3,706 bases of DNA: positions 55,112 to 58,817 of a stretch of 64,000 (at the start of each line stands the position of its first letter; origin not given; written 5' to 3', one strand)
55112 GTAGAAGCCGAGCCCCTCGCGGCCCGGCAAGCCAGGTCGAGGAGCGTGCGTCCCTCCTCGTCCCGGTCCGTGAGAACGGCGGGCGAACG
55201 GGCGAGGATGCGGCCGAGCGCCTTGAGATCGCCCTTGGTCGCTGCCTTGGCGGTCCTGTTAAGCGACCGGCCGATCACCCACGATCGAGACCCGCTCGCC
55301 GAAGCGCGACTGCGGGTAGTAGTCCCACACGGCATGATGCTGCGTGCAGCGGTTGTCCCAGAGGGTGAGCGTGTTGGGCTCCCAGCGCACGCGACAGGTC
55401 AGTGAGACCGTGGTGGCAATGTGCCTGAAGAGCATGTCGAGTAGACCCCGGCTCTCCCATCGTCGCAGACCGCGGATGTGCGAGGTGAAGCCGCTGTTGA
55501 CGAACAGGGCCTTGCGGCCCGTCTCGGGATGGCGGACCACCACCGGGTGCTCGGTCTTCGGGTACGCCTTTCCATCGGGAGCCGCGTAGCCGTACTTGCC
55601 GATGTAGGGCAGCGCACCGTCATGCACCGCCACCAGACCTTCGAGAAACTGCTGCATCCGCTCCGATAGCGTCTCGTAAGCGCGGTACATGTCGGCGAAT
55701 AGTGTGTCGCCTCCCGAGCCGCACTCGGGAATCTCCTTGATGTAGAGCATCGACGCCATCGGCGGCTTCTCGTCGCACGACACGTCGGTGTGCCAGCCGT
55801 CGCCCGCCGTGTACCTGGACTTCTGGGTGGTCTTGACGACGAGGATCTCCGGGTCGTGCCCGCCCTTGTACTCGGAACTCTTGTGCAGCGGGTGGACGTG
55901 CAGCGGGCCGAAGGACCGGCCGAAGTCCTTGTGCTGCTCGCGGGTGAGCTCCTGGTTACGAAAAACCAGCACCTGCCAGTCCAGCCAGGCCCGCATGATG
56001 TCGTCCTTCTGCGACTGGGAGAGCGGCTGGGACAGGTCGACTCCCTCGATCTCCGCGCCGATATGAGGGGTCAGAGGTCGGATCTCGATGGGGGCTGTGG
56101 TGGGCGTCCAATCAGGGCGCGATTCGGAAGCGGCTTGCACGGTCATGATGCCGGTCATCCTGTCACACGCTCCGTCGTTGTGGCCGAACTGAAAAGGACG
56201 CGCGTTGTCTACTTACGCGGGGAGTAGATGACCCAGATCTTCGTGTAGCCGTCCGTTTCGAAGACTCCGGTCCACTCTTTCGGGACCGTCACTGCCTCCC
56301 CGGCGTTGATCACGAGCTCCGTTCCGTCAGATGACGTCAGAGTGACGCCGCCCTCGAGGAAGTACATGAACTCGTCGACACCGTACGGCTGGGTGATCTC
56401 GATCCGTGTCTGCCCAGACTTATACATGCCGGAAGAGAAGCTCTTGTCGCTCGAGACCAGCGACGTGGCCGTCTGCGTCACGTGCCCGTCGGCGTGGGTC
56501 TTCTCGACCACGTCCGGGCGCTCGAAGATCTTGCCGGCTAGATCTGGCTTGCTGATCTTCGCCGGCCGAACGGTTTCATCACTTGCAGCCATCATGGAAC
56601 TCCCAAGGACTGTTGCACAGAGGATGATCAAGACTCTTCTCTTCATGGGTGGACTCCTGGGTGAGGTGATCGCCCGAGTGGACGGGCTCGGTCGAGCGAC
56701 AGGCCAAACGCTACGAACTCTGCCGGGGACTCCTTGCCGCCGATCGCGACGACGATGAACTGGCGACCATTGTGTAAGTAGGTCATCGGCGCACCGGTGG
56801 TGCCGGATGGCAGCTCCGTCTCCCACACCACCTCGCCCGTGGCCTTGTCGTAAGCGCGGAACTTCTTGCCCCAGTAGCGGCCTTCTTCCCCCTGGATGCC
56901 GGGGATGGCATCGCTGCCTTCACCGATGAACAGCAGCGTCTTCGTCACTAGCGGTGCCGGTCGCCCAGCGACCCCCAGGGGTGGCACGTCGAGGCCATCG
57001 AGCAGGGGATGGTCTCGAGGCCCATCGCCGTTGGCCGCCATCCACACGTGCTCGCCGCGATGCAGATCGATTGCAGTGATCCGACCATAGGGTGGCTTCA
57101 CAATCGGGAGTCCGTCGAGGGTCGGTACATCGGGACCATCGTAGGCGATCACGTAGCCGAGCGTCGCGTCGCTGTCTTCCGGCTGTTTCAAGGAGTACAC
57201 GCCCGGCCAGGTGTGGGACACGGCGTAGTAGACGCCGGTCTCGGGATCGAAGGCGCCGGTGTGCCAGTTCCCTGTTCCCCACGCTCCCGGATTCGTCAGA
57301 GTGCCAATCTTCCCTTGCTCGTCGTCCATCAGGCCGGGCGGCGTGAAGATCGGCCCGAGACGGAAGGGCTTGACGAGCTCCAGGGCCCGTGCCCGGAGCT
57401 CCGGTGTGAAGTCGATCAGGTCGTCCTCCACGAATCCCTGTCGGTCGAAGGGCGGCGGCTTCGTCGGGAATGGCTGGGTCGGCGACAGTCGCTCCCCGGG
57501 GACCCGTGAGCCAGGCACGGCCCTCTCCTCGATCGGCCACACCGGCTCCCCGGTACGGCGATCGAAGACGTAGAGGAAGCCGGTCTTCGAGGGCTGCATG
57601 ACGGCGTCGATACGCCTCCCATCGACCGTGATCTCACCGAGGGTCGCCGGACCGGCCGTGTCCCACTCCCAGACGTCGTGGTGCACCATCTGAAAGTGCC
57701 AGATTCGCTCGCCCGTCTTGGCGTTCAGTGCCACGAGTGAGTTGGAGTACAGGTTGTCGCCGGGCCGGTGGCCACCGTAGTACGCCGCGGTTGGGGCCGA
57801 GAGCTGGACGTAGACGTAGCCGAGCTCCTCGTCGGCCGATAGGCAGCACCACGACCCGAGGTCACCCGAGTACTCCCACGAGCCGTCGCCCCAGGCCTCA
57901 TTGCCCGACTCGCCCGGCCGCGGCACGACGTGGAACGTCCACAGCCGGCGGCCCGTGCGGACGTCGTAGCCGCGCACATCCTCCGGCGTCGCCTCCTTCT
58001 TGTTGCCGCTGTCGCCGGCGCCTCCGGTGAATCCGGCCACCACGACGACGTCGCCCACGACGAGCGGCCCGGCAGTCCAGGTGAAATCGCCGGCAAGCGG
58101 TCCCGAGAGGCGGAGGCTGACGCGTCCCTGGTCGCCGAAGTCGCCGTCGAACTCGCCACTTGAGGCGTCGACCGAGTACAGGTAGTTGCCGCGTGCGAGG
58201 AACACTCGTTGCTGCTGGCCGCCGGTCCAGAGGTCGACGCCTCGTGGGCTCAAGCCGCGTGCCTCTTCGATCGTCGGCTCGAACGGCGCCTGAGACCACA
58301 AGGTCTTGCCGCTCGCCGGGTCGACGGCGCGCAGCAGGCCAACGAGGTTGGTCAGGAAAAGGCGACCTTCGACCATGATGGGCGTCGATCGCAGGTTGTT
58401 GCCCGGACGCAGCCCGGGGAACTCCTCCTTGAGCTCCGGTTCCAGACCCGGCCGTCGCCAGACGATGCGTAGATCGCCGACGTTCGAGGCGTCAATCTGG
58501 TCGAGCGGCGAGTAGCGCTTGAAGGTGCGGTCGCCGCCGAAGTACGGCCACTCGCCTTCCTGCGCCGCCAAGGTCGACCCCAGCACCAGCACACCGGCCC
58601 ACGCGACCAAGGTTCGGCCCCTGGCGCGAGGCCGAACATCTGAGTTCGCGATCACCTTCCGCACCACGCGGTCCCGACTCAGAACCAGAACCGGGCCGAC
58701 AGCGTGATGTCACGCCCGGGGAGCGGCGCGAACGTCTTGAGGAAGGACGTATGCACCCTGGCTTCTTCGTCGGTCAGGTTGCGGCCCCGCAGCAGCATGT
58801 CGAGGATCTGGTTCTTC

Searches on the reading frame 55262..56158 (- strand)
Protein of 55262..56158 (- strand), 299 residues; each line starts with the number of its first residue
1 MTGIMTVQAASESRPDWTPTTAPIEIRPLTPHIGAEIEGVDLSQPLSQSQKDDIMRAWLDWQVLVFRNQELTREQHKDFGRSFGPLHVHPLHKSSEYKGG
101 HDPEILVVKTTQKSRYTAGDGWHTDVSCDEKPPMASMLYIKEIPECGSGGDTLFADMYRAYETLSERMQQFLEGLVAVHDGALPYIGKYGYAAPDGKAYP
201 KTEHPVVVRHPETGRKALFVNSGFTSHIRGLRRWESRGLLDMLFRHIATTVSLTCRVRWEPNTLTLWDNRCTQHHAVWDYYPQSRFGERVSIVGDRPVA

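Call 32: search_protein_families(library=pfam, proteins=[window:55262-56158:-], max_evalue=0.001)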
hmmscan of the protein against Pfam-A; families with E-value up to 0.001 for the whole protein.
window:55262-56158:- (299 aa): 1 family
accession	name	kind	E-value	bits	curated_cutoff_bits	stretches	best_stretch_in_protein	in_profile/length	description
PF02668.22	TauD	-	4.1e-67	227.3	27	1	25-285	1-261/267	Taurine catabolism dioxygenase TauD, TfdA family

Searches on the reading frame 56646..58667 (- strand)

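Call 32: search_protein_families(library=pfam, proteins=[window:56646-58667:-], max_evalue=0.001)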
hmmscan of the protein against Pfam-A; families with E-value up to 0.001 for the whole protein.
window:56646-58667:- (674 aa): 2 families
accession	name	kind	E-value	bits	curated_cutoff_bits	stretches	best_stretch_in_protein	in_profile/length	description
PF01011.28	PQQ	-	1.1e-164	549.9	26.7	1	40-638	1-595/595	Glucose/ethanol/alcohol dehydrogenase, beta-propeller domain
PF13360.13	PQQ_2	-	3.1e-19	70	27.6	2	110-247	3-100/233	Outer membrane protein assembly factor BamB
